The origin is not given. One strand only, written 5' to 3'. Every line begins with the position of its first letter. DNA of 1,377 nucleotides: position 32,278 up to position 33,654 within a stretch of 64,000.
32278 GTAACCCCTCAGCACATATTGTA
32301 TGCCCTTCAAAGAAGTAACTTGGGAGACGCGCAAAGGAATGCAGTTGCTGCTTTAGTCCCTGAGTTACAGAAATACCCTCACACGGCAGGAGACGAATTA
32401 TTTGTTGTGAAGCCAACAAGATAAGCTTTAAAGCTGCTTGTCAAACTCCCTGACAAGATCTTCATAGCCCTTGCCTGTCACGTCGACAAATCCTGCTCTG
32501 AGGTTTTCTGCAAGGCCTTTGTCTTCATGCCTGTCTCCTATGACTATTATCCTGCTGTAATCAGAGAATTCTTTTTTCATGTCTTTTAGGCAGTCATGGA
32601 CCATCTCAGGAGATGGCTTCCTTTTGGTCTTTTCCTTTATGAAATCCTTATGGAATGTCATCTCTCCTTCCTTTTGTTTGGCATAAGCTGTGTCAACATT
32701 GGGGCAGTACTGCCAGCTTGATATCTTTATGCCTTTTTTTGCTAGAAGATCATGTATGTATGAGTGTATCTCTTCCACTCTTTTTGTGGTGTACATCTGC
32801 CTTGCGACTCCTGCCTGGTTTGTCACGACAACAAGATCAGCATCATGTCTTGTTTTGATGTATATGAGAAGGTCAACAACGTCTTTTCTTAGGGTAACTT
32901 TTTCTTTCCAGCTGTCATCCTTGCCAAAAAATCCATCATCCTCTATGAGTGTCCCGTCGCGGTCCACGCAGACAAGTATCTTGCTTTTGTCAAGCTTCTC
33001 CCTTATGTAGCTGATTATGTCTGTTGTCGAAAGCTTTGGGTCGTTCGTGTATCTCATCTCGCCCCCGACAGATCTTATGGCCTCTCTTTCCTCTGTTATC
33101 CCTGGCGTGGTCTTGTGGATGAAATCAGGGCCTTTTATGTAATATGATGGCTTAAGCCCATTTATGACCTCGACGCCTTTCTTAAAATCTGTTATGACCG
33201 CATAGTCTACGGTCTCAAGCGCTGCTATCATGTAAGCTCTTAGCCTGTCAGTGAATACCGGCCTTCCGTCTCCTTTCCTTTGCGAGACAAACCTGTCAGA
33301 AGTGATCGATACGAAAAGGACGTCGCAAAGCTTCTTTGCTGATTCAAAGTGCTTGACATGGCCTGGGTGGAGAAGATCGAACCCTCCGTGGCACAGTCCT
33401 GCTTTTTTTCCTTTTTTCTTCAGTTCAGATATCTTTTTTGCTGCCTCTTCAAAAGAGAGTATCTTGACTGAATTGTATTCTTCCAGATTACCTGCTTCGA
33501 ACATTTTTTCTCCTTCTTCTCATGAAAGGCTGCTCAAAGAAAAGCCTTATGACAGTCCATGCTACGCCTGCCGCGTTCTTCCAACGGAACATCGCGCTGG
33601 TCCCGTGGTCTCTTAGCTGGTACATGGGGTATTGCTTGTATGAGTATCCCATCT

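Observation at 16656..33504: Complete nucleotide-heptose pathway plus GT9 heptosyltransferase and transketolase in an archaeal glycan island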

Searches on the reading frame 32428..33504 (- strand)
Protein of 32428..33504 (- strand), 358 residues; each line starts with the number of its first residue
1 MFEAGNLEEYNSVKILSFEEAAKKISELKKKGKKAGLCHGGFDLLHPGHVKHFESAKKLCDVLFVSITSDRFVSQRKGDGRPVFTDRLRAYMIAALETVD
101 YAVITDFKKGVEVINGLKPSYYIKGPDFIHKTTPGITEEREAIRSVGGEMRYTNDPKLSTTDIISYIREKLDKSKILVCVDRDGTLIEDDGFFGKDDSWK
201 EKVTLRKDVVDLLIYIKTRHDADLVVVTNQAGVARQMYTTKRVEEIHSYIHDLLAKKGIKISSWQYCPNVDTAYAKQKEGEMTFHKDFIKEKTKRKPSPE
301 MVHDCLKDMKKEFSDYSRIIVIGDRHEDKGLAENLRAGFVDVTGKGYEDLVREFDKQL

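Call 4: search_protein_families(library=pfam, proteins=[window:32428-33504:-], max_evalue=0.001)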
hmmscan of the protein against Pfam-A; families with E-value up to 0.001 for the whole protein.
window:32428-33504:- (358 aa): 4 families
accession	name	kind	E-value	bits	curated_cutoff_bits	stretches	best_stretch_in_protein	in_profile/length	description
PF01467.32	CTP_transf_like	-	3.5e-14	53.6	21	1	38-164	2-131/133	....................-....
PF08645.17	PNK3P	-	8e-07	29.4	22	1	180-324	5-125/161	Polynucleotide kinase 3 phosphatase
PF00702.32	Hydrolase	-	2.2e-05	25.4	26.4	0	289-328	147-183/191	haloacid dehalogenase-like hydrolase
PF04055.27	Radical_SAM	-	0.00061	20.4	29.5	0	12-72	24-87/166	Radical SAM superfamily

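Call 5: search_protein_families(library=ncbifam, proteins=[window:32428-33504:-], max_evalue=0.001)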
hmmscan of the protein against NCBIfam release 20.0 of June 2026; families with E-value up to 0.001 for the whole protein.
window:32428-33504:- (358 aa): 15 families
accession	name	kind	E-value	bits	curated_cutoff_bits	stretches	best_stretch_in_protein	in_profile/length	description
TIGR02199.1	rfaE_dom_II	equivalog_domain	5.3e-31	107.4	181.5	1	26-168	4-143/144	D-glycero-beta-D-manno-heptose 1-phosphate adenylyltransferase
NF008454.0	PRK11316.1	equivalog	9.9e-25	87.1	521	1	11-169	318-473/475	bifunctional D-glycero-beta-D-manno-heptose-7-phosphate kinase/D-glycero-beta-D-manno-heptose 1-phosphate adenylyltransferase HldE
TIGR01656.1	Histidinol-ppas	subfamily_domain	7e-22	77.9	84.15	1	178-336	3-139/149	histidinol-phosphate phosphatase domain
NF006506.0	PRK08942.1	equivalog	2.3e-18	66.3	178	1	175-347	3-153/182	D-glycero-beta-D-manno-heptose 1,7-bisphosphate 7-phosphatase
TIGR01662.1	HAD-SF-IIIA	subfamily_domain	3.1e-17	63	44.6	1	177-339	2-135/141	HAD-IIIA family hydrolase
NF003937.0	PRK05446.1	equivalog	3.5e-17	62.5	443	1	176-340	4-146/355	bifunctional histidinol-phosphatase/imidazoleglycerol-phosphate dehydratase HisB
TIGR01261.1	hisB_Nterm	equivalog_domain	1.5e-15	57.1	140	1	178-336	4-140/161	histidinol-phosphatase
TIGR00213.1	GmhB_yaeD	subfamily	4.9e-14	52.4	149.6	1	179-329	5-136/176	D-glycero-beta-D-manno-heptose 1,7-bisphosphate 7-phosphatase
TIGR00125.1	cyt_tran_rel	domain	9.5e-12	44.9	27.7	1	36-100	2-63/65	adenylyltransferase/cytidyltransferase family protein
NF050049.1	HBPPhtaseGmhB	domain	2.1e-11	43.9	250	1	175-282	4-105/171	D-glycero-alpha-D-manno-heptose-1,7-bisphosphate 7-phosphatase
TIGR01518.1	g3p_cytidyltrns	equivalog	1.2e-07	31.9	165.4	1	38-104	3-67/125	glycerol-3-phosphate cytidylyltransferase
NF001985.0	PRK00777.1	subfamily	2.1e-07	31.2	104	1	40-89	11-60/157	pantetheine-phosphate adenylyltransferase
NF005264.0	PRK06769.1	equivalog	5.1e-05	23.1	217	0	293-356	90-151/175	HAD-IIIA family hydrolase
NF045965.1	RibF_rel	equivalog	0.00024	20.6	200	0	30-111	9-94/279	FAD synthase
NF005518.0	PRK07143.1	equivalog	0.00052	19.5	232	1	31-113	13-95/281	hypothetical protein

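Call 6: find_encoding_contigs(protein=window:32428-33504:-, flank=10000, max_places=6)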
Protein window:32428-33504:- (358 aa): no gene with exactly this product is on record in the collection.

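Call 11: find_homologous_proteins(query=window:32428-33504:-, max_evalue=0.00001)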
Query window:32428-33504:- (358 aa): 1546 proteins with E <= 0.00001 among 8000 candidates; the best 120 are listed.
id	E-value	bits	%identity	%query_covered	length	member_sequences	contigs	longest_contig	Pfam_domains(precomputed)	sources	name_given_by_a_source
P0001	7.6e-238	806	100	100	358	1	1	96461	PF00702.33,PF01467.33,PF08645.18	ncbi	-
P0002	1.7e-149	516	67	96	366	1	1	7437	PF01467.33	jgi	jgi:rfaE bifunctional protein nucleotidyltransferase chain/domain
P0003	3.2e-149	515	62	99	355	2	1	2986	PF13419.13,PF00702.33,PF01467.33,PF13242.13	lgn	-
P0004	4.7e-148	511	64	98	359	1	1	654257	PF01467.33,PF08645.18,PF13242.13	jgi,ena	-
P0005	1.4e-147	509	64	96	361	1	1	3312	PF01467.33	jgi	-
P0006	1.8e-147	509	61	100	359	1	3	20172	PF01467.33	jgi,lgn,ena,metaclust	metaclust:\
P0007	4.8e-147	508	62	99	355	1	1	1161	PF00702.33,PF01467.33,PF13242.13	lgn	-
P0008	1.4e-146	506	64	94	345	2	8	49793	PF00702.33,PF01467.33,PF08645.18,PF13242.13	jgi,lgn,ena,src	-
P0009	4.3e-146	504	62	99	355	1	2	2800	PF04055.28,PF01467.33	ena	-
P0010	4.4e-145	501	62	96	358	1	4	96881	PF00702.33,PF01467.33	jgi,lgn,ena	jgi:rfaE bifunctional protein nucleotidyltransferase chain/domain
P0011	3.5e-144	498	62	98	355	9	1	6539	PF01467.33,PF08645.18,PF13242.13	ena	-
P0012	1.2e-143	496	63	97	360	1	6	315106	PF01467.33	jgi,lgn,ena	-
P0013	9.1e-143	494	62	97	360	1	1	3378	PF01467.33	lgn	-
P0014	1.6e-142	493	60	100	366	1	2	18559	PF00702.33,PF01467.33,PF08645.18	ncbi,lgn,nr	ncbi:HAD-IIIA family hydrolase [Candidatus Woesearchaeota archaeon]|nr:HAD-IIIA family hydrolase [Ca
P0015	1.6e-142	493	63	96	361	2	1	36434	PF01467.33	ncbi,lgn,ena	-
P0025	2.9e-139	482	58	99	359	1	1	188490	PF01467.33,PF08645.18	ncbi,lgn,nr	ncbi:HAD-IIIA family hydrolase [Candidatus Woesearchaeota archaeon]|nr:HAD-IIIA family hydrolase [Ca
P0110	3.9e-131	455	57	98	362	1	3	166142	PF01467.33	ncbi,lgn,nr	ncbi:MAG: HAD-IIIA family hydrolase [Candidatus Pacearchaeota archaeon]|nr:HAD-IIIA family hydrolase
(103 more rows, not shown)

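Call 12: find_encoding_contigs(protein=P0004, flank=10000, max_places=2)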
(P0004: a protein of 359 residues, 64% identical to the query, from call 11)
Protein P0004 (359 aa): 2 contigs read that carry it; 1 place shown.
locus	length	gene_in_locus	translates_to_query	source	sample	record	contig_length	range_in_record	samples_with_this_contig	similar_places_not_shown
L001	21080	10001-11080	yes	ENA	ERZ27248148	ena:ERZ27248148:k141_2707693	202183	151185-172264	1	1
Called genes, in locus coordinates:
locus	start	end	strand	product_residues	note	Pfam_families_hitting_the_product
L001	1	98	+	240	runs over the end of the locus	PF13462:Thioredoxin_4, PF13098:Thioredoxin_2 (weak), PF01323:DSBA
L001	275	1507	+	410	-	PF08421:Methyltransf_13, PF13489:Methyltransf_23, PF08241:Methyltransf_11, PF08242:Methyltransf_12, PF13649:Methyltransf_25 (weak), PF13847:Methyltransf_31 (weak), PF08484:Methyltransf_14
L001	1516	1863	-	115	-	PF05653:Mg_trans_NIPA (faint), PF00892:EamA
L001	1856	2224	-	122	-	-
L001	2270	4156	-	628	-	-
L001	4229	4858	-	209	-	PF13489:Methyltransf_23, PF02353:CMAS (weak), PF13847:Methyltransf_31, PF13649:Methyltransf_25, PF08241:Methyltransf_11, PF08242:Methyltransf_12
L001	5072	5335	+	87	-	PF01022:HTH_5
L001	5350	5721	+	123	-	-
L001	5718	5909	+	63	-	PF12838:Fer4_7 (faint), PF12797:Fer4_2 (faint), PF12837:Fer4_6 (weak), PF13237:Fer4_10, PF00037:Fer4 (weak), PF14697:Fer4_21 (weak), PF13187:Fer4_9, PF13484:Fer4_16 (faint)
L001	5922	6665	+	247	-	PF01135:PCMT, PF13489:Methyltransf_23, PF01209:Ubie_methyltran, PF02353:CMAS, PF06325:PrmA, PF13847:Methyltransf_31, PF08241:Methyltransf_11, PF08242:Methyltransf_12, +6 more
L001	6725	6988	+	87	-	PF13192:Thioredoxin_3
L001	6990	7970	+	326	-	PF03773:ArsP_1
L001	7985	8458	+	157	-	-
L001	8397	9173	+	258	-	PF13386:DsbD_2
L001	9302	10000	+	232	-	PF00535:Glycos_transf_2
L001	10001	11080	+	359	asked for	PF01467:CTP_transf_like, PF08645:PNK3P (weak), PF13242:Hydrolase_like (faint)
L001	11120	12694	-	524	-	PF02310:B12-binding, PF04055:Radical_SAM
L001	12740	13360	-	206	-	PF13671:AAA_33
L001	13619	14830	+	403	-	-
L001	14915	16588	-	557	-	PF00294:PfkB, PF13580:SIS_2, PF01380:SIS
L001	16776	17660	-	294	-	PF04321:RmlD_sub_bind, PF01370:Epimerase, PF01073:3Beta_HSD (weak), PF16363:GDP_Man_Dehyd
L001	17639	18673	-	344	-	PF08240:ADH_N, PF16912:Glu_dehyd_C (weak), PF00107:ADH_zinc_N, PF13602:ADH_zinc_N_2 (weak)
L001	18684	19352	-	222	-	PF13489:Methyltransf_23, PF01209:Ubie_methyltran (weak), PF05175:MTS (weak), PF13847:Methyltransf_31, PF08241:Methyltransf_11, PF08242:Methyltransf_12, PF13649:Methyltransf_25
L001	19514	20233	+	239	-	-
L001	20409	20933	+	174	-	-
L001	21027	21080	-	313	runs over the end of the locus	PF02779:Transket_pyr, PF02780:Transketolase_C, PF17147:PFOR_II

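Call 13: find_encoding_contigs(protein=P0025, flank=10000, max_places=2)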
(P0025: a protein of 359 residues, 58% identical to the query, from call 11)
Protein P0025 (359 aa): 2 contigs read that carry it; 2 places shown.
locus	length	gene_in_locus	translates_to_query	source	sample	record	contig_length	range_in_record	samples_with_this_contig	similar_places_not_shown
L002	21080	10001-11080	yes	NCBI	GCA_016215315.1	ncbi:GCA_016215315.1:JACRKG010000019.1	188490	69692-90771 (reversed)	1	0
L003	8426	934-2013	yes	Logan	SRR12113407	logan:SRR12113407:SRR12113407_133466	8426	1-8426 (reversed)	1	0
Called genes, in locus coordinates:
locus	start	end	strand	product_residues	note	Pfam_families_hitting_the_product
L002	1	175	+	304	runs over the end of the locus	PF02355:SecD_SecF_C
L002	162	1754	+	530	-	PF02355:SecD_SecF_C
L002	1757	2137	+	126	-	PF10639:TMEM234 (weak)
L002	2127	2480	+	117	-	PF00892:EamA (weak), PF10639:TMEM234 (weak)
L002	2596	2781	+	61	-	-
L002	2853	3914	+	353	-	PF05833:NFACT_N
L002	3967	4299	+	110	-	-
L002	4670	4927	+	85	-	-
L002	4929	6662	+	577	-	PF02543:Carbam_trans_N, PF16861:Carbam_trans_C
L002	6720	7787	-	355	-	-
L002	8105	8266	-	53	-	-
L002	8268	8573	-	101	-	-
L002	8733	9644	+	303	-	PF04014:MazE_antitoxin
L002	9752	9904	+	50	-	PF19451:DUF5989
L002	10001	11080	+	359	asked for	PF01467:CTP_transf_like, PF08645:PNK3P (weak)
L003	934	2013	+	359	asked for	PF01467:CTP_transf_like, PF08645:PNK3P (weak)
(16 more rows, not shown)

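Call 14: find_encoding_contigs(protein=P0110, flank=10000, max_places=2)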
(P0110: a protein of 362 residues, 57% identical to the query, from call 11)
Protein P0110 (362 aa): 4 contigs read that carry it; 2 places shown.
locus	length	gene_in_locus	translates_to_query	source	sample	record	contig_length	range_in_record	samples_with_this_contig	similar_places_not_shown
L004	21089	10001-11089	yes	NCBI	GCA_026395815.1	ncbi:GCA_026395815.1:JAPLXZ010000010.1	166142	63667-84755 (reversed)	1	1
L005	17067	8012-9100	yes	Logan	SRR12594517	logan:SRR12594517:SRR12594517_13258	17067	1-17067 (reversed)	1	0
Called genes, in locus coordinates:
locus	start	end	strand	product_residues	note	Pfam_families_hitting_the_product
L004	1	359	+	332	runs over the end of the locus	PF00953:Glycos_transf_4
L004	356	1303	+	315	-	PF03706:LPG_synthase_TM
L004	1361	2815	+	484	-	PF02310:B12-binding (weak), PF04055:Radical_SAM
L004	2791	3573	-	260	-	PF01522:Polysacc_deac_1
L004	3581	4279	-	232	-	PF00535:Glycos_transf_2, PF13641:Glyco_tranf_2_3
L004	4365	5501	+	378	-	-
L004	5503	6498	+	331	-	PF01073:3Beta_HSD, PF01370:Epimerase, PF02719:Polysacc_synt_2, PF04321:RmlD_sub_bind, PF05368:NmrA, PF07993:NAD_binding_4, PF13460:NAD_binding_10, PF16363:GDP_Man_Dehyd, +1 more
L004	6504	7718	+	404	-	PF01663:Phosphodiest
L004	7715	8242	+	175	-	PF13489:Methyltransf_23 (weak)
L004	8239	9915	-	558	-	PF13231:PMT_2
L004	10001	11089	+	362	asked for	PF01467:CTP_transf_like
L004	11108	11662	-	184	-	PF13580:SIS_2, PF01380:SIS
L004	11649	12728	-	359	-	PF00294:PfkB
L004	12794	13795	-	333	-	PF01073:3Beta_HSD, PF01370:Epimerase, PF02719:Polysacc_synt_2, PF05368:NmrA (weak), PF16363:GDP_Man_Dehyd, PF07993:NAD_binding_4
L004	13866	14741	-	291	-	PF00535:Glycos_transf_2, PF13641:Glyco_tranf_2_3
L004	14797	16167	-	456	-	PF02310:B12-binding, PF04055:Radical_SAM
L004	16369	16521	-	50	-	-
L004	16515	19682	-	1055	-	PF01839:FG-GAP (faint), PF13517:FG-GAP_3, PF17957:Big_7 (faint), PF13517:FG-GAP_3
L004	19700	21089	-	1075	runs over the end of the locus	PF13385:Laminin_G_3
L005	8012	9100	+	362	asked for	PF01467:CTP_transf_like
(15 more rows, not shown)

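Call 19: search_solved_structures(query=window:32428-33504:-, max_evalue=0.001, show_alignments=4)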
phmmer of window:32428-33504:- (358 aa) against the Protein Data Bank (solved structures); distinct sequences matched with E-value up to 0.001: 13.
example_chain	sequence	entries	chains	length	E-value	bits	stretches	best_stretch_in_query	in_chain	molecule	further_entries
5x9q_A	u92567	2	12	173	1.5e-13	53.7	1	38-149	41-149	Putative cytidylyltransferase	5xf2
3elb_A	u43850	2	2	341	3.3e-12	49.3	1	37-165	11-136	Ethanolamine-phosphate cytidylyltransferase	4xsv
2gmw_A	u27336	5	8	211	5.9e-07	32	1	173-271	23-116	D,D-heptose 1,7-bisphosphate phosphatase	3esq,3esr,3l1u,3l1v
3l8e_A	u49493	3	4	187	6.5e-07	31.9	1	173-271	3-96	D,D-heptose 1,7-bisphosphate phosphatase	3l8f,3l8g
3glv_A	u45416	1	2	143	7.8e-07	31.6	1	38-125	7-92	Lipopolysaccharide core biosynthesis protein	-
3l8h_A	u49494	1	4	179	2.3e-06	30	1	177-275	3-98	Putative haloacid dehalogenase-like hydrolase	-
1coz_A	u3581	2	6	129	3.6e-06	29.4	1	36-81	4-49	PROTEIN (GLYCEROL-3-PHOSPHATE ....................) | glycerol-3-phosphate cytidylyltransferase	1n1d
4pnh_A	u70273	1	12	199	6e-06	28.7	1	173-310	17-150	D,D-heptose 1,7-bisphosphate phosphatase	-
2fpr_A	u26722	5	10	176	3.3e-05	26.3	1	176-304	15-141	Histidine biosynthesis bifunctional protein hisB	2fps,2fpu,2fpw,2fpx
2o2x_A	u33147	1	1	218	0.00037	22.8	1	179-331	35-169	hypothetical protein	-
4zcp_A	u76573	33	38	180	0.00088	21.6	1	26-85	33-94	Cholinephosphate cytidylyltransferase | Choline-phosphate cytidylyltransferase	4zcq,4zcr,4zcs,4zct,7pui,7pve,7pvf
9hsg_A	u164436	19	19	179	0.0009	21.5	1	26-84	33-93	choline-phosphate cytidylyltransferase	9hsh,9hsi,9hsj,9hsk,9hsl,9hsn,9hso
9hsm_A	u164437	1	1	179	0.0009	21.5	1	26-84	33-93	choline-phosphate cytidylyltransferase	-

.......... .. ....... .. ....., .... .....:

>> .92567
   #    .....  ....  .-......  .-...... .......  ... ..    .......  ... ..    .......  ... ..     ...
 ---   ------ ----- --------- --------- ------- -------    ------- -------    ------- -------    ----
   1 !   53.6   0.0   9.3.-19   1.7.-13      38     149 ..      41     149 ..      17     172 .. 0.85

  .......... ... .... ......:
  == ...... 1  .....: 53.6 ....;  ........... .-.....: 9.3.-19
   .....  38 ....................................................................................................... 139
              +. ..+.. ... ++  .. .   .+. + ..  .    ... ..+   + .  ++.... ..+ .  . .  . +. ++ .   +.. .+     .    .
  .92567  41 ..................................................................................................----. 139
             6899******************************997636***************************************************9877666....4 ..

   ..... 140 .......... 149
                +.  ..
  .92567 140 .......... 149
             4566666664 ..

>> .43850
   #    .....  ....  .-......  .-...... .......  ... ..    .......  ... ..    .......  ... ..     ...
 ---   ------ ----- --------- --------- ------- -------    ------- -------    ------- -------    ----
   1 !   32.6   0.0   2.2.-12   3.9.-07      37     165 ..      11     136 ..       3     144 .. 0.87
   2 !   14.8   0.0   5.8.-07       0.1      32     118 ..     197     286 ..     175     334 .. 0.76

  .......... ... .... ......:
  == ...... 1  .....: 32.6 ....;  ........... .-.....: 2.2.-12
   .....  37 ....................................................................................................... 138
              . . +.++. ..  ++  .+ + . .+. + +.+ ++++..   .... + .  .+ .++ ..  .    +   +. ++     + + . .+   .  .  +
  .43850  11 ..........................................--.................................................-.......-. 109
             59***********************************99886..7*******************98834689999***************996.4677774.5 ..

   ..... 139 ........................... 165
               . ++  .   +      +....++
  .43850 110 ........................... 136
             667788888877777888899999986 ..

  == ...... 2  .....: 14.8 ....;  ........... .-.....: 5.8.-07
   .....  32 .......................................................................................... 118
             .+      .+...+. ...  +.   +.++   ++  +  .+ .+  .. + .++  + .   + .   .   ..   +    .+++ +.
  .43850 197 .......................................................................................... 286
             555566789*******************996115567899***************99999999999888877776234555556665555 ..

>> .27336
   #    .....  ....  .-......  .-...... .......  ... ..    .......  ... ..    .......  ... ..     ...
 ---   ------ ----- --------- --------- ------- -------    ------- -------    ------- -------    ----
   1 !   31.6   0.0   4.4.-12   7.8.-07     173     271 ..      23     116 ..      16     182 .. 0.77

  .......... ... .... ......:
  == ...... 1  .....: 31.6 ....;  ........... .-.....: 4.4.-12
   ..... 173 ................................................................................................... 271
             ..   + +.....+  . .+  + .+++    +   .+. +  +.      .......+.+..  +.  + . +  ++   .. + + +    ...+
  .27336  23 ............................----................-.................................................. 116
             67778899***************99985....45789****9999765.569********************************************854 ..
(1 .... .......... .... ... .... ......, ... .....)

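Call 26: find_related_loci(query=window:32428-33504:-, collection=genome_contigs, flank=10000)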
Query window:32428-33504:- (358 aa) in genome_contigs; peptide patterns used: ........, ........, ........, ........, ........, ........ (x = any residue, [..] = any of these).
87 stretches matched a pattern; 26 encode a relative of the query (tblastn E <= 1e-3); 26 distinct loci.
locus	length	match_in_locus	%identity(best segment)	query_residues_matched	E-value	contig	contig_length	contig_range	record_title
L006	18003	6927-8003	60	1-358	3e-151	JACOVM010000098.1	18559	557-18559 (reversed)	MAG: Candidatus Woesearchaeota archaeon isolate NC_groundwater_100_Ag_S-0.1um_44_44 S_p1_S3_170907_scaffold_1590291, who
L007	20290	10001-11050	62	8-356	4e-149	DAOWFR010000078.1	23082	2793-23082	MAG TPA_asm: Methanobacteriota archaeon isolate CSMAG_1970 CSMAG_1970_k141_4827227_length_23082_cov_12.9932, whole genom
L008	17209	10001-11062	60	1-353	2e-146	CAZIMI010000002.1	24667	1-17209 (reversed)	MAG TPA_asm: uncultured Methanosarcinales archaeon isolate SRP077602_co6_348 genome assembly, contig: NODE_3280_length_2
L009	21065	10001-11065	59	6-355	2e-146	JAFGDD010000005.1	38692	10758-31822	MAG: Candidatus Woesearchaeota archaeon isolate Zod_Metabat.1155 k87_2747740, whole genome shotgun sequence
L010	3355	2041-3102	59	1-354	2e-150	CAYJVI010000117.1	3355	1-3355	MAG TPA_asm: uncultured Methanosarcinales archaeon isolate ERP125453_co1_290 genome assembly, contig: NODE_41102_length_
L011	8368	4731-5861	57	1-354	4e-142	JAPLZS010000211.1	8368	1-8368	MAG: Candidatus Woesearchaeota archaeon isolate LacPavin_0419_WC90_MAG_41_5 LacPavin_0419_WC90_scaffold_190878, whole ge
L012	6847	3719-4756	59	9-354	3e-141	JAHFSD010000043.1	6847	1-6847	MAG: archaeon isolate nzgw59 NODE_34042_length_6848_cov_4.620336, whole genome shotgun sequence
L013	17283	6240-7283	60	10-355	4e-140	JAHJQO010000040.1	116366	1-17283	MAG: Nanoarchaeota archaeon isolate OS_PC_MetaG.mb.11 OS_PC_MetaG.mb.11_k141_526582, whole genome shotgun sequence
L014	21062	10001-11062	56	1-354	3e-138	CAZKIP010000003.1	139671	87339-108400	MAG TPA_asm: uncultured Methanosarcinales archaeon isolate SRP200020_co5_333 genome assembly, contig: NODE_130_length_13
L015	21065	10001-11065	53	1-356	1e-136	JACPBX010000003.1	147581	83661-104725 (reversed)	MAG: Candidatus Woesearchaeota archaeon isolate NC_groundwater_268_Ag_S-0.2um_49_15 S5_GD2017_2_S2_scaffold_34, whole ge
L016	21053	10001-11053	55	5-356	4e-136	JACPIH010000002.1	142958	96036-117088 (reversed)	MAG: Candidatus Woesearchaeota archaeon isolate NC_groundwater_435_Ag_B-0.1um_47_15 GD18-4_B1_scaffold_80901, whole geno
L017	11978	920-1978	56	1-354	7e-136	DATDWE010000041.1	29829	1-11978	MAG TPA_asm: Candidatus Nanoarchaeia archaeon isolate SMAG_U8102 k141_1178708, whole genome shotgun sequence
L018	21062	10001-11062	55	1-354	3e-135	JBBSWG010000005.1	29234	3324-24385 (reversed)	MAG: Nanoarchaeota archaeon isolate H51-bin332_1 H51_bin332_1_000000000005, whole genome shotgun sequence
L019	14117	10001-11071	54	1-358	8e-135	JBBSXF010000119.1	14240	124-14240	MAG: Nanoarchaeota archaeon isolate H41-bin124_1 H41_bin124_1_000000000119, whole genome shotgun sequence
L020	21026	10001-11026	57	1-343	7e-134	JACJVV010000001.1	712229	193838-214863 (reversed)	MAG: Candidatus Woesearchaeota archaeon isolate HK-STAS-Nano-4 HK-STAS-Nano-4_1, whole genome shotgun sequence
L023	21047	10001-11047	56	7-356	1e-130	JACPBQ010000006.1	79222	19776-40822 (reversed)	MAG: Candidatus Woesearchaeota archaeon isolate NC_groundwater_261_Ag_S-0.2um_40_15 S5_GD2017_2_S2_scaffold_196, whole g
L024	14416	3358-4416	56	1-352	8e-130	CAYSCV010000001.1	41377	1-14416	MAG TPA_asm: uncultured Methanosarcinales archaeon isolate ERP125453_co2_216 genome assembly, contig: NODE_215_length_41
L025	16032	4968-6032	54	1-357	2e-128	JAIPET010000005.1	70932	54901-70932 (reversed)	MAG: Candidatus Woesearchaeota archaeon isolate Tobar13m-G34 Tobar13m-20mill-C89, whole genome shotgun sequence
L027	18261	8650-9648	53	22-355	2e-123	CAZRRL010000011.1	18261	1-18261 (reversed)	MAG TPA_asm: uncultured Methanosarcinales archaeon isolate binchicken_co251_826 genome assembly, contig: NODE_4176_lengt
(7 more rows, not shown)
